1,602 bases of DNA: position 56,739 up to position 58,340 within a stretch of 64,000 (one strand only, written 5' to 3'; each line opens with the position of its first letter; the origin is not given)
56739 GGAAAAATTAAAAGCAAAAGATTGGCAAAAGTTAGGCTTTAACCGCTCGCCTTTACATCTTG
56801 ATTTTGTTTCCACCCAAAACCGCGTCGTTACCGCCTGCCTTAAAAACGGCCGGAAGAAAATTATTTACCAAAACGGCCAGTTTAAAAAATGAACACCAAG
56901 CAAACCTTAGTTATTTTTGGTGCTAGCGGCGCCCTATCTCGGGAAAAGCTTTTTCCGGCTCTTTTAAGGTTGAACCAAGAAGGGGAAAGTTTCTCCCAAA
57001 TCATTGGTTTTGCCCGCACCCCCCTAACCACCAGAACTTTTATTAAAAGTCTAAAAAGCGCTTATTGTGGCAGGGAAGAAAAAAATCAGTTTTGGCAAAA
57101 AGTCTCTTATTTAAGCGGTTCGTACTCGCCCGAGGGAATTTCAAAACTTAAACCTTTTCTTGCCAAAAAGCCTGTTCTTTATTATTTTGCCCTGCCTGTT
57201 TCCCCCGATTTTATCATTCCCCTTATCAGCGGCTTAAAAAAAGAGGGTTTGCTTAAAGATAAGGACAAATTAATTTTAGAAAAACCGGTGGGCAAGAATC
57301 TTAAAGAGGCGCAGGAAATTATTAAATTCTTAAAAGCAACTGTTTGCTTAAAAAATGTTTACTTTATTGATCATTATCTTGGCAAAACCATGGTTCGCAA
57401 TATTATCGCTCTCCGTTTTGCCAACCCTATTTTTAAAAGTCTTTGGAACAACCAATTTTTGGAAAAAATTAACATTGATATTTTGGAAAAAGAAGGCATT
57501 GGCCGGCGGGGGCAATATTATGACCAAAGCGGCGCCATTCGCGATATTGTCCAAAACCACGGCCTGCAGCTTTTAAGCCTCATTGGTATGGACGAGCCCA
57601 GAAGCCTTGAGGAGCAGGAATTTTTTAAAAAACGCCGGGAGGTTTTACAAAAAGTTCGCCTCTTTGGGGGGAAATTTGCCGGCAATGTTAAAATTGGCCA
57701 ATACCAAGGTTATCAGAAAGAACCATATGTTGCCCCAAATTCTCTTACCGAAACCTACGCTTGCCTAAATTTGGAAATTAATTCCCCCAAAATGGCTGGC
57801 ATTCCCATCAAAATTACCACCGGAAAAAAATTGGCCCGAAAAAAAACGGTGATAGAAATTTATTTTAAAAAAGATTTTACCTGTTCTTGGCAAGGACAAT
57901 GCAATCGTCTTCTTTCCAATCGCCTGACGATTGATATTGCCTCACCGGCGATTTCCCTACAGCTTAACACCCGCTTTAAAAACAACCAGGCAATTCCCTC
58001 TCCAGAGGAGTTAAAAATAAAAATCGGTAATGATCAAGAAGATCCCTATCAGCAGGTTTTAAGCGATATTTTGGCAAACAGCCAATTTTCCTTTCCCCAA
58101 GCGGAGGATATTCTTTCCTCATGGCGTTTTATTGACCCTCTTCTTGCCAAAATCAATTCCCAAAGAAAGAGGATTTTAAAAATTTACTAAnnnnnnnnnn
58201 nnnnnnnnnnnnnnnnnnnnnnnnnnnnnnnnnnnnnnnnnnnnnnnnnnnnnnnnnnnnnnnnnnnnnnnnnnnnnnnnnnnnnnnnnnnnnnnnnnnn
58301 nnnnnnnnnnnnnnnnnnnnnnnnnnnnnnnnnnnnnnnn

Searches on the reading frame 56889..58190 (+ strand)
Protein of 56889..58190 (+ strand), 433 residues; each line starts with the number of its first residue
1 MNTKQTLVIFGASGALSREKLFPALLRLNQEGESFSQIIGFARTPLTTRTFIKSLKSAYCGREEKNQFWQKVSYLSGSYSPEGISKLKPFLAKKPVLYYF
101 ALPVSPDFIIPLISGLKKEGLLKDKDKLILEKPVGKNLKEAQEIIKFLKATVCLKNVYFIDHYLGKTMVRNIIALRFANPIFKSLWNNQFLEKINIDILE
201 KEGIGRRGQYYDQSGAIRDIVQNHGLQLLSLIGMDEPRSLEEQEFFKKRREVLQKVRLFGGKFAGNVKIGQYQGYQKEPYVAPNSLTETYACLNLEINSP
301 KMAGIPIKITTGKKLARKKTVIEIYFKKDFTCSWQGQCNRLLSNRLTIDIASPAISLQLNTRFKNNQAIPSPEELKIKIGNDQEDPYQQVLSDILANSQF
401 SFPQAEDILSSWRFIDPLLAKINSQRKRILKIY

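Call 10: search_protein_families(library=pfam, proteins=[window:56889-58190:+], max_evalue=0.01)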
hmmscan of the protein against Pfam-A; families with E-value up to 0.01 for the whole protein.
window:56889-58190:+ (433 aa): 2 families
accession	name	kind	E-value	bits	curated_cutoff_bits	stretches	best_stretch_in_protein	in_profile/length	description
PF02781.21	G6PD_C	-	3e-63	214.1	27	1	174-426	2-270/296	Glucose-6-phosphate dehydrogenase, C-terminal domain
PF00479.28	G6PD_N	-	4.4e-31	109.4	22.1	1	8-171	1-183/183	Glucose-6-phosphate dehydrogenase, NAD binding domain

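Call 13: find_encoding_contigs(protein=window:56889-58190:+, flank=4000, max_places=10)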
Protein window:56889-58190:+ (433 aa): 10 contigs read that carry it; 7 places shown.
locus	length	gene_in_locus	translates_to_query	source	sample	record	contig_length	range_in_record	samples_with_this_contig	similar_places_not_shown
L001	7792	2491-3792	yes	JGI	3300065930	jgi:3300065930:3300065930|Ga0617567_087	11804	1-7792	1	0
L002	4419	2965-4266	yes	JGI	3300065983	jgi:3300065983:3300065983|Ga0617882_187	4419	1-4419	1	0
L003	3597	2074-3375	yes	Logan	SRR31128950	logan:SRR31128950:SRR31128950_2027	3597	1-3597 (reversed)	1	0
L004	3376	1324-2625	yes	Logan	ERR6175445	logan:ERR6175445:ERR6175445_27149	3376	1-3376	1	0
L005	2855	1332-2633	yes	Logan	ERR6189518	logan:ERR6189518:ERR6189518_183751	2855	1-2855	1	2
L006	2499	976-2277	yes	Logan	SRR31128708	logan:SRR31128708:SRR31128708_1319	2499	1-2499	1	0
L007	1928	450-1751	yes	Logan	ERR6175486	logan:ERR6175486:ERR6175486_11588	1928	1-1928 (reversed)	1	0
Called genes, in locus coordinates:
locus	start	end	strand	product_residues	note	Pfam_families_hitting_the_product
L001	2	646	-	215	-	?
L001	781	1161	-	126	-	PF08378:NERD (weak), PF02021:UPF0102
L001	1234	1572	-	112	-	PF01245:Ribosomal_L19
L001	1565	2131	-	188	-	PF01336:tRNA_anti-codon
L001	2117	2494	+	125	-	PF02073:Peptidase_M29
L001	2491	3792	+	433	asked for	PF00479:G6PD_N, PF02781:G6PD_C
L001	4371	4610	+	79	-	-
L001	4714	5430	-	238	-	-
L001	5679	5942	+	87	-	-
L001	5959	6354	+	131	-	PF18894:PhageMetallopep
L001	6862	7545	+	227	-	PF21694:DNA_pol3_delta_C (weak)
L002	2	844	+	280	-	?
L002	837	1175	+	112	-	PF01245:Ribosomal_L19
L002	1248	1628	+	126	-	PF08378:NERD (weak), PF02021:UPF0102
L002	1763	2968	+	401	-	PF02073:Peptidase_M29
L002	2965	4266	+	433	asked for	PF00479:G6PD_N, PF02781:G6PD_C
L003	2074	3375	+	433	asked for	PF00479:G6PD_N, PF02781:G6PD_C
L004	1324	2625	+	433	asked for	PF00479:G6PD_N, PF02781:G6PD_C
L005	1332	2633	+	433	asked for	PF00479:G6PD_N, PF02781:G6PD_C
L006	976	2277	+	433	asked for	PF00479:G6PD_N, PF02781:G6PD_C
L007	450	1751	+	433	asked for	PF00479:G6PD_N, PF02781:G6PD_C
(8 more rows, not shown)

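Call 19: find_related_loci(query=window:56889-58190:+, collection=genome_contigs, flank=4000)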
Query window:56889-58190:+ (433 aa) in genome_contigs; peptide patterns used: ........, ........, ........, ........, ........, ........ (x = any residue, [..] = any of these).
175 stretches matched a pattern, but none encodes a relative of the query by tblastn (E <= 1e-3).

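Call 20: find_homologous_proteins(query=window:56889-58190:+, max_evalue=1e-30)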
Query window:56889-58190:+ (433 aa): 3987 proteins with E <= 1e-30 among 8000 candidates; the best 120 are listed.
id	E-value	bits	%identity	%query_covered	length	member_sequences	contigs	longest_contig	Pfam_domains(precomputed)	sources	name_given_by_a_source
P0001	1.6e-284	961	100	100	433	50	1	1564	PF02781.22,PF00479.29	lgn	-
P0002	2.3e-204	697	72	100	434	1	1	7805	PF02781.22,PF00479.29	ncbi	-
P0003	1.6e-114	401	45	100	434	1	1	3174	PF02781.22,PF00479.29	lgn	-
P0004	3.1e-110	387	44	99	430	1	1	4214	PF02781.22,PF00479.29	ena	-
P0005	1.6e-108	381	42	99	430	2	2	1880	PF02781.22,PF00479.29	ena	-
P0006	1.4e-107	378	44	99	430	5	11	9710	PF02781.22,PF00479.29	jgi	jgi:glucose-6-phosphate 1-dehydrogenase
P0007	3.2e-107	377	43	99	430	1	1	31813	PF02781.22,PF00479.29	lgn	-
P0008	4.1e-107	377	43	99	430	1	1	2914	PF02781.22,PF00479.29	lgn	-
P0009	2.8e-106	374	43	99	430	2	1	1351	PF02781.22,PF00479.29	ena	-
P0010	6.0e-106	373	42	99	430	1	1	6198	PF02781.22,PF00479.29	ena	-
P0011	8.0e-106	373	43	99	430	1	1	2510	PF02781.22,PF00479.29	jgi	jgi:glucose-6-phosphate 1-dehydrogenase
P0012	1.8e-105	371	43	99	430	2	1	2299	PF02781.22,PF00479.29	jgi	-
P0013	8.6e-105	369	43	99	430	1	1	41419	PF02781.22,PF00479.29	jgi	jgi:glucose-6-phosphate 1-dehydrogenase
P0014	9.8e-105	369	42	99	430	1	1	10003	PF02781.22,PF00479.29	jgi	jgi:glucose-6-phosphate 1-dehydrogenase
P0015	6.4e-104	366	41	99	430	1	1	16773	PF02781.22,PF00479.29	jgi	jgi:glucose-6-phosphate 1-dehydrogenase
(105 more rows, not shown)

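Call 21: find_encoding_contigs(protein=P0002, flank=5000, max_places=4)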
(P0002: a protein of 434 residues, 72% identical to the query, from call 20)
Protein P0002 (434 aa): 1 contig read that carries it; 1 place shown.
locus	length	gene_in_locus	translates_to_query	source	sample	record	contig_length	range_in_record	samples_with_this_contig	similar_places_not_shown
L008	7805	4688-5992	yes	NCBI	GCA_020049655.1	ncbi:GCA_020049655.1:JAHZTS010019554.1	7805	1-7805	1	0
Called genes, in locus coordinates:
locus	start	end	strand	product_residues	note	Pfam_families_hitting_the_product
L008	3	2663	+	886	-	?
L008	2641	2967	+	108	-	PF01245:Ribosomal_L19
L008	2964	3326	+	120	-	PF04471:Mrr_cat (weak), PF08378:NERD, PF02021:UPF0102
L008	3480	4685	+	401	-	PF02073:Peptidase_M29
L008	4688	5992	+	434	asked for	PF00479:G6PD_N, PF02781:G6PD_C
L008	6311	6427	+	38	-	-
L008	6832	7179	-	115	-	-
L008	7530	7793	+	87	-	-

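Call 22: find_encoding_contigs(protein=P0007, flank=5000, max_places=3)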
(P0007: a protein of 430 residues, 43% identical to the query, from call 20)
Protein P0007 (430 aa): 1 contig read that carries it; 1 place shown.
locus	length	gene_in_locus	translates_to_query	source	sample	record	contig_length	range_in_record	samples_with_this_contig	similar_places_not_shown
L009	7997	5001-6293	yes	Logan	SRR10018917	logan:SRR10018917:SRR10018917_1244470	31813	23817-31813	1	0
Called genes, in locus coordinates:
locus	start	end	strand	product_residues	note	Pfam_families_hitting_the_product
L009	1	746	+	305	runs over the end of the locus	PF00561:Abhydrolase_1, PF12146:Hydrolase_4 (weak), PF02230:Abhydrolase_2 (weak)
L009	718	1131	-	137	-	PF11969:DcpS_C (weak), PF01230:HIT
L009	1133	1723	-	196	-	-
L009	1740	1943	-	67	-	PF00037:Fer4 (faint), PF12797:Fer4_2 (weak), PF12837:Fer4_6 (faint), PF13237:Fer4_10 (weak), PF13459:Fer4_15, PF13370:Fer4_13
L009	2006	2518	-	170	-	PF00881:Nitroreductase, PF14512:TM1586_NiRdase, PF00881:Nitroreductase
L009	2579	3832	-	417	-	PF01522:Polysacc_deac_1 (faint)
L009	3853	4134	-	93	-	PF02001:DUF134, PF04545:Sigma70_r4 (weak), PF08281:Sigma70_r4_2 (weak)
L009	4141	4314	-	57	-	-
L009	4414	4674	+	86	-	PF02583:Trns_repr_metal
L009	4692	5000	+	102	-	PF00085:Thioredoxin, PF14595:Thioredoxin_9 (weak), PF13098:Thioredoxin_2, PF13905:Thioredoxin_8 (faint)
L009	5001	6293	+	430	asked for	PF00479:G6PD_N, PF02781:G6PD_C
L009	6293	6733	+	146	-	-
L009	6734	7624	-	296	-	PF13181:TPR_8 (faint), PF13428:TPR_14 (faint), PF10516:SHNi-TPR (faint), PF13432:TPR_16 (faint), PF13424:TPR_12 (weak), PF17874:TPR_MalT (weak), PF00515:TPR_1 (weak), PF07719:TPR_2 (weak), +2 more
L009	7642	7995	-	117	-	?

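Call 28: list_cluster_members(proteins=[P0001])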
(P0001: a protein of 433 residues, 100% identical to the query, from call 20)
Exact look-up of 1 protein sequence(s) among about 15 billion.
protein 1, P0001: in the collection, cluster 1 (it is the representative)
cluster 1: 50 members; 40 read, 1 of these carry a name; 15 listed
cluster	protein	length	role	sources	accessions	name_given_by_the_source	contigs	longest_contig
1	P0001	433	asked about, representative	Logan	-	-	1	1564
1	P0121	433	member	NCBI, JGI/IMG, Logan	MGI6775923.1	MAG: hypothetical protein ACOX5S_01295 [Patescibacteria group bacterium] | glucose-6-phosphate 1-dehydrogenase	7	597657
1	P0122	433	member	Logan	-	-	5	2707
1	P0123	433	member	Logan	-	-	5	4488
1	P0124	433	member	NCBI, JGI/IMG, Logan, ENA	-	-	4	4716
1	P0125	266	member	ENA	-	-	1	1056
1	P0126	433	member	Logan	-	-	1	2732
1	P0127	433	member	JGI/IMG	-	-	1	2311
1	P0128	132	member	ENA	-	-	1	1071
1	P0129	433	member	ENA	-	-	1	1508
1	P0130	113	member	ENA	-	-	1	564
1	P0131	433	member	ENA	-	-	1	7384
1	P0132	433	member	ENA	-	-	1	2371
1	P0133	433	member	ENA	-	-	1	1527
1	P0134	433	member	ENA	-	-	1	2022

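Call 30: find_encoding_contigs(protein=P0131, flank=5000, max_places=4)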
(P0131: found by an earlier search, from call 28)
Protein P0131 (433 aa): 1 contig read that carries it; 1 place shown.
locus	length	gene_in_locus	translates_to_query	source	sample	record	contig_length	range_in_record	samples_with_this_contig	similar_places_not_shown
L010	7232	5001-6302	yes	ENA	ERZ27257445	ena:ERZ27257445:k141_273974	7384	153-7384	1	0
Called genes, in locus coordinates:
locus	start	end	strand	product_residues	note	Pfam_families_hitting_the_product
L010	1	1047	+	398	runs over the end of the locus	?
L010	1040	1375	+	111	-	PF01245:Ribosomal_L19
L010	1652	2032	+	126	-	PF08378:NERD, PF02021:UPF0102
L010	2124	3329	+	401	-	PF02073:Peptidase_M29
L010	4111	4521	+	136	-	-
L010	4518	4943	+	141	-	-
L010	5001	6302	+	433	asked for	PF00479:G6PD_N, PF02781:G6PD_C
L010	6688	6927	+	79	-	-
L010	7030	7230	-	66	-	?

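Call 31: find_encoding_contigs(protein=P0124, flank=5000, max_places=6)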
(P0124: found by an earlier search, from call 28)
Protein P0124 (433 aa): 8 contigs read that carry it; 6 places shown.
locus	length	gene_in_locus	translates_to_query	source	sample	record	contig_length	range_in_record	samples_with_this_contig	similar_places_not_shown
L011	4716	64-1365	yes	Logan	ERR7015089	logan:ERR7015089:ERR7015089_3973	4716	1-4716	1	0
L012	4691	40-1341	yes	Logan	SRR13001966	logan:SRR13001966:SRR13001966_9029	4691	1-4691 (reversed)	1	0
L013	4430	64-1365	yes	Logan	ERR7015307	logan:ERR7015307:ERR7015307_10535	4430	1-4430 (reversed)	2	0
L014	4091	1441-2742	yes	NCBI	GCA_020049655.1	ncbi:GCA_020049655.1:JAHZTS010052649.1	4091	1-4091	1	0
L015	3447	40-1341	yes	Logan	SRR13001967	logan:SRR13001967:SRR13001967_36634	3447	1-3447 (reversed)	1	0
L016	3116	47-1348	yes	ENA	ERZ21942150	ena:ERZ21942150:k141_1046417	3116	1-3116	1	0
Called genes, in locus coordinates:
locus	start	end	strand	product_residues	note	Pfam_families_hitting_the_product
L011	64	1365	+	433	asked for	PF00479:G6PD_N, PF02781:G6PD_C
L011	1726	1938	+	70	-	-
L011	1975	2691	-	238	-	-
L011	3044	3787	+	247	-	PF01209:Ubie_methyltran (weak), PF13489:Methyltransf_23, PF07021:MetW (weak), PF08241:Methyltransf_11, PF08242:Methyltransf_12 (weak), PF13649:Methyltransf_25, PF13847:Methyltransf_31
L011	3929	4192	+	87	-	-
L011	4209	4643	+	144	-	PF18894:PhageMetallopep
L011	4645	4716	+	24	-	?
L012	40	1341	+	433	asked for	PF00479:G6PD_N, PF02781:G6PD_C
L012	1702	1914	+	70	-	-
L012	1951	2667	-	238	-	-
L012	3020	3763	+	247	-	PF01209:Ubie_methyltran (weak), PF13489:Methyltransf_23, PF07021:MetW (weak), PF08241:Methyltransf_11, PF08242:Methyltransf_12 (weak), PF13649:Methyltransf_25, PF13847:Methyltransf_31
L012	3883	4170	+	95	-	-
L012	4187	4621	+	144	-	PF18894:PhageMetallopep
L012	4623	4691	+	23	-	?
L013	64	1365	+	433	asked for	PF00479:G6PD_N, PF02781:G6PD_C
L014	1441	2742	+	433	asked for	PF00479:G6PD_N, PF02781:G6PD_C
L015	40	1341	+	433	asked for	PF00479:G6PD_N, PF02781:G6PD_C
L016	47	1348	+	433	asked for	PF00479:G6PD_N, PF02781:G6PD_C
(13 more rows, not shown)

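Call 34: find_encoding_contigs(protein=P0123, flank=3000, max_places=6)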
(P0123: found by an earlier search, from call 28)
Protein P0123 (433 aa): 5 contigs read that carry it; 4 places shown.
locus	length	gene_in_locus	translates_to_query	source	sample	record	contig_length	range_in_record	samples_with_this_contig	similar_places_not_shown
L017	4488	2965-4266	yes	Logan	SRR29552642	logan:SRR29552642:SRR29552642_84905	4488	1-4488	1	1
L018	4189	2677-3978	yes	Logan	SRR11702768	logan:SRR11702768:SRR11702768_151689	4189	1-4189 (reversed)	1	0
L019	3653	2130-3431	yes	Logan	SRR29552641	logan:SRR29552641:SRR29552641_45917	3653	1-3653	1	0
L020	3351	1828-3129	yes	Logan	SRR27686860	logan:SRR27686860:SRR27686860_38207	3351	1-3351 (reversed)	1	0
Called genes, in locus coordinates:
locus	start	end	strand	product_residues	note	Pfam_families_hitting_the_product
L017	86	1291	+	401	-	PF02073:Peptidase_M29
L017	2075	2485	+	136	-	-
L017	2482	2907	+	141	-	-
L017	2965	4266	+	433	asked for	PF00479:G6PD_N, PF02781:G6PD_C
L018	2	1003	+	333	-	?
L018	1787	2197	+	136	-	-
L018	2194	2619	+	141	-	-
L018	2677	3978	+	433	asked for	PF00479:G6PD_N, PF02781:G6PD_C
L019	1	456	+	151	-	?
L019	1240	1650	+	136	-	-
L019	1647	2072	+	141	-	-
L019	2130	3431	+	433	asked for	PF00479:G6PD_N, PF02781:G6PD_C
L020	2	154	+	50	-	?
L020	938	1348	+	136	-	-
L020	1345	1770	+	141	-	-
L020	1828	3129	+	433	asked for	PF00479:G6PD_N, PF02781:G6PD_C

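Call 35: find_encoding_contigs(protein=P0126, flank=3000, max_places=4)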
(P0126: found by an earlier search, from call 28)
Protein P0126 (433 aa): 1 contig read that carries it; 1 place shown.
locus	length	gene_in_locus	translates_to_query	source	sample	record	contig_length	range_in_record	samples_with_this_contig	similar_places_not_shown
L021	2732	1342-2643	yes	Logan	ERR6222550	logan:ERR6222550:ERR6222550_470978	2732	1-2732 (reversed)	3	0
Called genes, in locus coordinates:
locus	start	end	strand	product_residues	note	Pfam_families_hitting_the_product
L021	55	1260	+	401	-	PF02073:Peptidase_M29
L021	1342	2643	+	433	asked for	PF00479:G6PD_N, PF02781:G6PD_C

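Call 36: find_encoding_contigs(protein=P0122, flank=3000, max_places=6)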
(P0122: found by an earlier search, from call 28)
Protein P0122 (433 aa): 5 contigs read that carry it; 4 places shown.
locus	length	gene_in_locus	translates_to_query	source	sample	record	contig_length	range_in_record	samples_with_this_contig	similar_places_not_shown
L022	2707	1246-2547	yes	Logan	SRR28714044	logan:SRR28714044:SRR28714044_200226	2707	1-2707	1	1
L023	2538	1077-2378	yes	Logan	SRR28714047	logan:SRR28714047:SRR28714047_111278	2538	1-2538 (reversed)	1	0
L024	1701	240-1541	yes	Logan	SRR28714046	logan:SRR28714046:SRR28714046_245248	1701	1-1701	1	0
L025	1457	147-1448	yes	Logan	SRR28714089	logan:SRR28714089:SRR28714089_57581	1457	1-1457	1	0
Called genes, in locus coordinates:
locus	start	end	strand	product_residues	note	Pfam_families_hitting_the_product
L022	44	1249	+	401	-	PF02073:Peptidase_M29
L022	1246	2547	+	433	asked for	PF00479:G6PD_N, PF02781:G6PD_C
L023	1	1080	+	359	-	?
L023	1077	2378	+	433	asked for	PF00479:G6PD_N, PF02781:G6PD_C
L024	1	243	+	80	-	?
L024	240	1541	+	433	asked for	PF00479:G6PD_N, PF02781:G6PD_C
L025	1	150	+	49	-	?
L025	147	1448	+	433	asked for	PF00479:G6PD_N, PF02781:G6PD_C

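Call 71: search_protein_families(library=pfam, proteins=[L010:4111-4521:+, L010:4518-4943:+], max_evalue=0.01)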
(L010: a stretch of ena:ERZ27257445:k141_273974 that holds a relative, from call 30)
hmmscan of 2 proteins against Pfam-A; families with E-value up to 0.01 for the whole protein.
L010:4111-4521:+ (136 aa): 1 family
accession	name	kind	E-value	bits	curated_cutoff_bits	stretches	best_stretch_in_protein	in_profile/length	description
PF04286.17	DUF445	-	0.0066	16.8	33.8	1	9-119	161-278/368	Protein of unknown function (DUF445)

L010:4518-4943:+ (141 aa): 0 families

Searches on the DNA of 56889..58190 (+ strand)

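Call 67: search_rna_families(sources=[L029, L026, L011, L028], threshold=gathering)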
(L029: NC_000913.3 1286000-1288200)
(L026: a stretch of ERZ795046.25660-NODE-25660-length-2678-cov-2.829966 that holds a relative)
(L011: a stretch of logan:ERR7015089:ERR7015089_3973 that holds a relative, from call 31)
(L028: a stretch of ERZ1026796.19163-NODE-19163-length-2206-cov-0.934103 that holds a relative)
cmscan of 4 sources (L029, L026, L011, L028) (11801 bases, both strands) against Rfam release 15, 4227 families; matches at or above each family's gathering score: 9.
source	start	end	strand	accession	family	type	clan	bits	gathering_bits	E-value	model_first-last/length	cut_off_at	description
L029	1067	1198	-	RF00391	RtT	Cis-reg;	-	137.5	45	3.6e-29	1-130/130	no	RtT RNA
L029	711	842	-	RF00391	RtT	Cis-reg;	-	134.2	45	2.5e-28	1-130/130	no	RtT RNA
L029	889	1020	-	RF00391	RtT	Cis-reg;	-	133.8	45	3e-28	1-130/130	no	RtT RNA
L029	1364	1495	-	RF00391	RtT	Cis-reg;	-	132.9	45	5e-28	1-130/130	no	RtT RNA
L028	550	621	+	RF00005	tRNA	Gene; tRNA;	CL00001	67.4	29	3.1e-13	1-71/71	no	tRNA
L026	314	385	-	RF00005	tRNA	Gene; tRNA;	CL00001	67.2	29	3.5e-13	1-71/71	no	tRNA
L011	1593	1664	-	RF00005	tRNA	Gene; tRNA;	CL00001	67.2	29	3.5e-13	1-71/71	no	tRNA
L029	1248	1329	-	RF00005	tRNA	Gene; tRNA;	CL00001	53.4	29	2.2e-09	1-71/71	no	tRNA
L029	1542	1623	-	RF00005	tRNA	Gene; tRNA;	CL00001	53.4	29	2.2e-09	1-71/71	no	tRNA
